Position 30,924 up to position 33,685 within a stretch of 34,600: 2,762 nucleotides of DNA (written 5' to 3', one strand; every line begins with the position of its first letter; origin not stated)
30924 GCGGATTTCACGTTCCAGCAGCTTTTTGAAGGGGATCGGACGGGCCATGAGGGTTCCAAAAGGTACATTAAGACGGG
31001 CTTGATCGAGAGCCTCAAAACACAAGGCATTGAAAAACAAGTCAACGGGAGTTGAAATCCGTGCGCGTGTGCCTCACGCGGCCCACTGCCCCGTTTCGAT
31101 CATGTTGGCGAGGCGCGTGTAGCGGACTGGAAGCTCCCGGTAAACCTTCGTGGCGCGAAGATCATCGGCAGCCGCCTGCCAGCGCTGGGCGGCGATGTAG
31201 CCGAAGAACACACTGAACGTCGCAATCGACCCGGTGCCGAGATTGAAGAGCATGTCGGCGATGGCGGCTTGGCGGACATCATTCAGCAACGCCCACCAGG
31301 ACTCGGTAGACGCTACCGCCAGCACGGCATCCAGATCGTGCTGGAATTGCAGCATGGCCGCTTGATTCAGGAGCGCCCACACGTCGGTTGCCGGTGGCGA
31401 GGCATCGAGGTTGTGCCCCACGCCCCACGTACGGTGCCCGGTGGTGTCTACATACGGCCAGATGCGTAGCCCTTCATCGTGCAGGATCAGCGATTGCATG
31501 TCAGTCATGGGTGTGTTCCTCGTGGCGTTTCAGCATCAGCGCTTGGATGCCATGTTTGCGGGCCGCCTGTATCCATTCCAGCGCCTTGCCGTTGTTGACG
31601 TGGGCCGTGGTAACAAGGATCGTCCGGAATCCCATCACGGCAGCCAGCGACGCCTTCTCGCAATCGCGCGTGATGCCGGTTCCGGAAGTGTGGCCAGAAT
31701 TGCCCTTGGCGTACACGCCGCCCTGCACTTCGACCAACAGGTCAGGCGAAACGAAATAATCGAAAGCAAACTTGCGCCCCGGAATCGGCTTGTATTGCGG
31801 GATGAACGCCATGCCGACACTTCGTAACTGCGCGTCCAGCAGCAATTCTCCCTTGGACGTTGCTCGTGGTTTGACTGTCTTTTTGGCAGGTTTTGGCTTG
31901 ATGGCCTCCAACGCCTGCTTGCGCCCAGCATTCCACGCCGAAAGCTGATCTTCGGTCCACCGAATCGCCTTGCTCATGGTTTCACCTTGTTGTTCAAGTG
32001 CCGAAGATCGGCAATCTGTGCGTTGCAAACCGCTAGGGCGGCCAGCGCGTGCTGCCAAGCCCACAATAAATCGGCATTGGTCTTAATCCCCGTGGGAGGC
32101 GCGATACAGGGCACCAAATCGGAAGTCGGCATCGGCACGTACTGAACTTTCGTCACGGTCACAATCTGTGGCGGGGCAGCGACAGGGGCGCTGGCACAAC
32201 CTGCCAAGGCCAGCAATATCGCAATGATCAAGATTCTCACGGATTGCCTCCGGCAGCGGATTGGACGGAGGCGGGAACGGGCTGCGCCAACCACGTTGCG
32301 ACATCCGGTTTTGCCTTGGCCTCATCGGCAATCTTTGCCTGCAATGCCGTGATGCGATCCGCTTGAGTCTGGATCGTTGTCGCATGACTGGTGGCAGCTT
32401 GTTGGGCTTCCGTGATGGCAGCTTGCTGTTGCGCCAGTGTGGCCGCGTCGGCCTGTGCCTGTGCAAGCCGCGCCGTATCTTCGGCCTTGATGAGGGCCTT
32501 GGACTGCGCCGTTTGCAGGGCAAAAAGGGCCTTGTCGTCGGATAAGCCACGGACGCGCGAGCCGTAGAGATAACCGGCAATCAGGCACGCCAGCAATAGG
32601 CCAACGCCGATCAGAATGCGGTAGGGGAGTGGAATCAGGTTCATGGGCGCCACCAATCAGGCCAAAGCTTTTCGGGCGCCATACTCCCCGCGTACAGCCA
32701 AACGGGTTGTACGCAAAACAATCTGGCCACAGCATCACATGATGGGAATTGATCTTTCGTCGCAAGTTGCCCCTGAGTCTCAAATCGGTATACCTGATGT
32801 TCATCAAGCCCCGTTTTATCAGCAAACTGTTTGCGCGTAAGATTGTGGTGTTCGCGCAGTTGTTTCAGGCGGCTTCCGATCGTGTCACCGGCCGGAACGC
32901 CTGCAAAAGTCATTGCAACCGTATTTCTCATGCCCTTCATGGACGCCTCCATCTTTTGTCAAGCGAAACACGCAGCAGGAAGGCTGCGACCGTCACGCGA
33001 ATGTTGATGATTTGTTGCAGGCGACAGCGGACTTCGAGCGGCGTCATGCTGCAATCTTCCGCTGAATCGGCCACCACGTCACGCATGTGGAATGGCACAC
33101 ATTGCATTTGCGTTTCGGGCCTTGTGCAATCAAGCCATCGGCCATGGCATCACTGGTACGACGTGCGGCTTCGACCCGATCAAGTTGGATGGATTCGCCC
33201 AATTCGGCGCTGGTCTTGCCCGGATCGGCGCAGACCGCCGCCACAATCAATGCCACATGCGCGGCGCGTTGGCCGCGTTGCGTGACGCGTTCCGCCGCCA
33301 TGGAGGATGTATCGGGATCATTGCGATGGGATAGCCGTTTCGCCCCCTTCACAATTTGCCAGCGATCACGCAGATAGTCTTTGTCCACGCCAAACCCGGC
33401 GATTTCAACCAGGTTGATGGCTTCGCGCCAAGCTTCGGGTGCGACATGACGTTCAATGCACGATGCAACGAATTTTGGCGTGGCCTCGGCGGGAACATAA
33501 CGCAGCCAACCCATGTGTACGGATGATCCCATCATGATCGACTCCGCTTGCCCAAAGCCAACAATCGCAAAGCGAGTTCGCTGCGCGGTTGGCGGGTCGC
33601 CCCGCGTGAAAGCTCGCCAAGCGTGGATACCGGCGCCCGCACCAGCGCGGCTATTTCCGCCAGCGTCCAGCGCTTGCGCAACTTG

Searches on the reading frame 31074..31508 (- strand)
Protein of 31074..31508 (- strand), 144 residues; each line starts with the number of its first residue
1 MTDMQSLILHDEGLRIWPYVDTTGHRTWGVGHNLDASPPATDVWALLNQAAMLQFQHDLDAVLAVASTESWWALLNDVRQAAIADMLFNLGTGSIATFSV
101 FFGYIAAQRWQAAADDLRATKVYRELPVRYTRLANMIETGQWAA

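Call 26: search_protein_families(library=phrogs, proteins=[window:31074-31508:-], max_evalue=0.01)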
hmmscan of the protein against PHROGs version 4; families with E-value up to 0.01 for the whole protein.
window:31074-31508:- (144 aa): 5 families
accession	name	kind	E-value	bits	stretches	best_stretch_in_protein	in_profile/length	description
phrog_7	-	lysis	3e-11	43.2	1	6-119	560-677/873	endolysin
phrog_33534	-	unknown function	1.6e-09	38.7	1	69-144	8-89/94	-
phrog_13211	-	tail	3.8e-07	29.5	1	15-140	761-886/887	baseplate hub subunit and tail lysozyme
phrog_2083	-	head and packaging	7.9e-06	25.7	1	11-125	770-886/908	internal virion lysozyme motif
phrog_430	-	tail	9.4e-06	25.3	1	5-141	168-289/868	baseplate hub subunit and tail lysozyme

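Call 27: search_protein_families(library=pfam, proteins=[window:31074-31508:-], max_evalue=0.01)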
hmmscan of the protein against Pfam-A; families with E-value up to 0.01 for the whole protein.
window:31074-31508:- (144 aa): 1 family
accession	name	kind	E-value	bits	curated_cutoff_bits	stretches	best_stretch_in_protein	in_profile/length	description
PF00959.24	Phage_lysozyme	-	8.4e-08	33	22.3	1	12-118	4-105/125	Phage lysozyme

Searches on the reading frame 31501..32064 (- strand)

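Call 26: search_protein_families(library=phrogs, proteins=[window:31501-32064:-], max_evalue=0.01)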
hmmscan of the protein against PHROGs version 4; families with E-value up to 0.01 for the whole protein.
window:31501-32064:- (187 aa): 2 families
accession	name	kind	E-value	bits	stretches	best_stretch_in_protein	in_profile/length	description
phrog_503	-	unknown function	3e-22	79.9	1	55-169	17-130/144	-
phrog_12476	-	unknown function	0.00012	22.9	1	102-167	6-69/85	-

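Call 27: search_protein_families(library=pfam, proteins=[window:31501-32064:-], max_evalue=0.01)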
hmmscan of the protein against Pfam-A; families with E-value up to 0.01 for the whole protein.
window:31501-32064:- (187 aa): 0 families

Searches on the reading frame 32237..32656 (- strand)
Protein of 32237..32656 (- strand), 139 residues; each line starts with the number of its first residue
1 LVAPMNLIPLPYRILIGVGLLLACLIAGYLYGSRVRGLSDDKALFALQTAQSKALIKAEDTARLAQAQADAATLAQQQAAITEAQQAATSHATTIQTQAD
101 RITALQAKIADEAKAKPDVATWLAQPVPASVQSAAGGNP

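Call 26: search_protein_families(library=phrogs, proteins=[window:32237-32656:-], max_evalue=0.01)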
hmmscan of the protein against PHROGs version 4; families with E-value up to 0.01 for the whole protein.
window:32237-32656:- (139 aa): 1 family
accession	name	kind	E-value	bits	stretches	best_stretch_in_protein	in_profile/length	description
phrog_1403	-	lysis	4.4e-05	24.5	1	10-115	9-115/212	Rz-like spanin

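Call 27: search_protein_families(library=pfam, proteins=[window:32237-32656:-], max_evalue=0.01)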
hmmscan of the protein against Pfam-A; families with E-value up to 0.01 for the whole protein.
window:32237-32656:- (139 aa): 1 family
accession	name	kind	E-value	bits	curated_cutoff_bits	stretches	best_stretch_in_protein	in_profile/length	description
PF06785.16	UPF0242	-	0.0042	17.6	33.5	1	42-111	120-182/194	Uncharacterised protein family (UPF0242) N-terminus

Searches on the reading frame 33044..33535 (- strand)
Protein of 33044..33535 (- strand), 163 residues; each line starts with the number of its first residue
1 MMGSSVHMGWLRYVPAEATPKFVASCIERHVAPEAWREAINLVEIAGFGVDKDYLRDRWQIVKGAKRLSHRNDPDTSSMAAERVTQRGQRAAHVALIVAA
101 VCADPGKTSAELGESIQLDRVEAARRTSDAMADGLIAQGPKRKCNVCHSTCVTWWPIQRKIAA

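Call 39: search_protein_families(library=phrogs, proteins=[window:33044-33535:-], max_evalue=0.01)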
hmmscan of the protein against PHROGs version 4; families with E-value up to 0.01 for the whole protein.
window:33044-33535:- (163 aa): 2 families
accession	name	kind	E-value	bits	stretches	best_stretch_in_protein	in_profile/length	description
phrog_1123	-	unknown function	5.2e-09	36.9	1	67-159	8-99/112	-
phrog_18663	-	unknown function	9.3e-08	33.4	1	71-139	12-81/113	-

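Call 40: search_protein_families(library=pfam, proteins=[window:33044-33535:-], max_evalue=0.01)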
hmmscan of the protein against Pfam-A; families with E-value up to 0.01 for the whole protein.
window:33044-33535:- (163 aa): 0 families
